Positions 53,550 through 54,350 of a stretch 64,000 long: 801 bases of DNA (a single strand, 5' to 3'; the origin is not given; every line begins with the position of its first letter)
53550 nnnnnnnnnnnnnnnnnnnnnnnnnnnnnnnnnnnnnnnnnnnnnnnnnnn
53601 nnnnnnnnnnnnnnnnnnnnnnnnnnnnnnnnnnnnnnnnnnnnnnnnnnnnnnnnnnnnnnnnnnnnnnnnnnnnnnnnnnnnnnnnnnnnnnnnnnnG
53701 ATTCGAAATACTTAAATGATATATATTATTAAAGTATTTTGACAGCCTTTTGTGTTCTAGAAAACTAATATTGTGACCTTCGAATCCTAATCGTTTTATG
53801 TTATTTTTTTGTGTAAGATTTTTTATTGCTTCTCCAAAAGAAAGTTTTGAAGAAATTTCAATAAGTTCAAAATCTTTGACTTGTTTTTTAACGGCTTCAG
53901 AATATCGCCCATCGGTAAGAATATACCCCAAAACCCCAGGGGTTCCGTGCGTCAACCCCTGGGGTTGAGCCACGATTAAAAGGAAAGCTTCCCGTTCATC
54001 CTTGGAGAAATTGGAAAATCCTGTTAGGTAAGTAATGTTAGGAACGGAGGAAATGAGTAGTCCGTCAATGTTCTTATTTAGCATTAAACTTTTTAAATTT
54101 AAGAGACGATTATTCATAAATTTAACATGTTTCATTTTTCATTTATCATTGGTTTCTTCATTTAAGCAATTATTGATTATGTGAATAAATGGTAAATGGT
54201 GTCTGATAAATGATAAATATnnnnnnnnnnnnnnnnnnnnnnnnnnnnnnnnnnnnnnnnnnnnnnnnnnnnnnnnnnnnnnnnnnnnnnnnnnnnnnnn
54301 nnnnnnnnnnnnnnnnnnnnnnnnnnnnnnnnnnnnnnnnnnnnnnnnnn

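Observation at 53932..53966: Duplicated 13-bp GC palindrome inserted in frame near the N-terminus of pepP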

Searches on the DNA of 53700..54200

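Call 65: search_rna_families(source=window, start=53700, end=54200, threshold=evalue, max_evalue=1)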
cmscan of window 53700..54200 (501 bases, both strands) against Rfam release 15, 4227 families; matches with E-value up to 1: 0.
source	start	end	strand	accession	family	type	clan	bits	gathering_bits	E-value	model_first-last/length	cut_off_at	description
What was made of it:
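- No Rfam family matches (call 65).
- Tried and rejected: Rfam found nothing at the site (call 65).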
